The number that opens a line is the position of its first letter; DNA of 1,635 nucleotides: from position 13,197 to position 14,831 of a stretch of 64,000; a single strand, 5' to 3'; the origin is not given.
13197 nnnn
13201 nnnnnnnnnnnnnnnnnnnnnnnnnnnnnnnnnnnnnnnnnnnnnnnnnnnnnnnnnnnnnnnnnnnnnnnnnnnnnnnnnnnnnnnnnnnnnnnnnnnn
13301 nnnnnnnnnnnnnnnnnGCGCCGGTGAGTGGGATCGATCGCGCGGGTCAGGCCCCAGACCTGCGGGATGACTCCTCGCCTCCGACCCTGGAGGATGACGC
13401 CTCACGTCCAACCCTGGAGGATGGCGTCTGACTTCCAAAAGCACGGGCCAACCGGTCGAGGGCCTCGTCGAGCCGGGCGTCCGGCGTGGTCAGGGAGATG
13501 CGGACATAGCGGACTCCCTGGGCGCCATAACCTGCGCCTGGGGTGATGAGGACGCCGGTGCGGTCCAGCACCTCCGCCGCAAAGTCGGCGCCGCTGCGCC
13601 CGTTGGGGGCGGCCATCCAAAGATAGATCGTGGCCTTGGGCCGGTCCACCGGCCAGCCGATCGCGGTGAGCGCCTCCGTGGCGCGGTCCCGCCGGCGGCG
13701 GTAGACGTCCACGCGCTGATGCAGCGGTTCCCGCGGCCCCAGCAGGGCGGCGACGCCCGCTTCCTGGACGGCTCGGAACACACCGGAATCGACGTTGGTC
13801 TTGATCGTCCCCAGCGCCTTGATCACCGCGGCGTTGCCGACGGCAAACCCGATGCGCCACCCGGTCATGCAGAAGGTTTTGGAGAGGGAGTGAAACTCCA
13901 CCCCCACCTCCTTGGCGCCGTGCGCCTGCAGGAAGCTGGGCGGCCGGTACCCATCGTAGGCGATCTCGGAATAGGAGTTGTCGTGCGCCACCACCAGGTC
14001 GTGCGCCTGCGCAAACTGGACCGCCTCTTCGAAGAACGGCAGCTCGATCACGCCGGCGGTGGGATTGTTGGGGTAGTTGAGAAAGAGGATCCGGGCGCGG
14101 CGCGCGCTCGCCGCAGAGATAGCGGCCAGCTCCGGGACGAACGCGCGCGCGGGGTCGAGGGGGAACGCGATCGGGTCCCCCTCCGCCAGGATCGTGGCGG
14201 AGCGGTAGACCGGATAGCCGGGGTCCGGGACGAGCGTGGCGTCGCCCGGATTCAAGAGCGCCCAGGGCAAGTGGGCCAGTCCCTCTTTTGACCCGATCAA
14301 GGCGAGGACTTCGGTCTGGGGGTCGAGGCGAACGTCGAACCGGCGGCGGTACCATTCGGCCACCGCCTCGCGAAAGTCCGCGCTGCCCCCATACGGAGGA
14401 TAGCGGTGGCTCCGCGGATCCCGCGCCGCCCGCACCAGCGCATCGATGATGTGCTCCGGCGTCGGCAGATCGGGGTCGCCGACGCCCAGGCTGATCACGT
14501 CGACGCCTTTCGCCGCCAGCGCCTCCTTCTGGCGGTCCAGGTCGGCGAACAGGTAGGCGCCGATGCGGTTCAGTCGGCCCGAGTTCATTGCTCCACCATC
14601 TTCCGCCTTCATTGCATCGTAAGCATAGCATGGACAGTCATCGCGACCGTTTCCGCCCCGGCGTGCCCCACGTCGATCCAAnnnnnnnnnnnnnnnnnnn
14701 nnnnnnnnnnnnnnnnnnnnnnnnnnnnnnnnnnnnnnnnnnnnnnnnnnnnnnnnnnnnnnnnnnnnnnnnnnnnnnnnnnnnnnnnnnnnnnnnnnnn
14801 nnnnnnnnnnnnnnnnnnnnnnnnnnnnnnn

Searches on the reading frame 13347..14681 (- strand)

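Call 4: search_protein_families(library=pfam, proteins=[window:13347-14681:-])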
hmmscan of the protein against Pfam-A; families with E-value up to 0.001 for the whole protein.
window:13347-14681:- (444 aa): 1 family
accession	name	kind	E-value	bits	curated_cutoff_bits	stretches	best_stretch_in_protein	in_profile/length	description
PF00155.27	Aminotran_1_2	-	4.4e-60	204.2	19.7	1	61-411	2-361/361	Aminotransferase class I and II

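Call 5: search_protein_families(library=ncbifam, proteins=[window:13347-14681:-])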
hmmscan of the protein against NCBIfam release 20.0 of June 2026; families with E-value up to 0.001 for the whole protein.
window:13347-14681:- (444 aa): 65 families (the best 25 are shown)
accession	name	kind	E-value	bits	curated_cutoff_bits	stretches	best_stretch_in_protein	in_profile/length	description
NF006756.0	PRK09276.1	subfamily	8.6e-168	558.2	507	1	33-413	4-384/387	LL-diaminopimelate aminotransferase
TIGR03540.1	DapC_direct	equivalog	3.3e-164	546.4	593.25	1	34-413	3-382/383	LL-diaminopimelate aminotransferase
NF004611.0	PRK05942.1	equivalog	2.1e-130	435.3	628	1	34-414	9-389/394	aspartate aminotransferase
NF005977.0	PRK08068.1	subfamily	1.3e-125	419.7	494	1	34-412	6-384/391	transaminase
NF005613.0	PRK07366.1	equivalog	4.3e-118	394.7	486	1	34-413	4-386/391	LL-diaminopimelate aminotransferase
NF005815.0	PRK07681.1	equivalog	6.2e-109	364.6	545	1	34-413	6-384/399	LL-diaminopimelate aminotransferase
NF006604.0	PRK09148.1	equivalog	2.8e-108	362.5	648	1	36-416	7-390/406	LL-diaminopimelate aminotransferase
NF006033.0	PRK08175.1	equivalog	2.1e-105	353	647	1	34-414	10-393/407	alanine transaminase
NF006387.0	PRK08636.1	equivalog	7.7e-95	318.3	675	1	35-408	8-391/403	LL-diaminopimelate aminotransferase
NF004937.0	PRK06290.1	equivalog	4.6e-89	299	585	1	35-369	19-352/410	LL-diaminopimelate aminotransferase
NF041364.1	GntC_guanitoxin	equivalog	3.7e-75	253.1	415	1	63-413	1-355/356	guanitoxin biosynthesis PLP-dependent (S)-gamma-hydroxy-L-arginine cyclodehydratase GntC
TIGR03537.1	DapC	equivalog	1.2e-71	241.5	453.6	1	64-411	4-347/350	succinyldiaminopimelate transaminase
TIGR03539.1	DapC_actino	equivalog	6e-60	203.2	355.65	1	50-411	11-356/357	succinyldiaminopimelate transaminase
NF006229.0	PRK08361.1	equivalog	3.7e-58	197.4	624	1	56-415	29-388/391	aspartate aminotransferase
TIGR03538.1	DapC_gpp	equivalog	6e-58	196.6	474.6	1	36-412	4-392/395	succinyldiaminopimelate transaminase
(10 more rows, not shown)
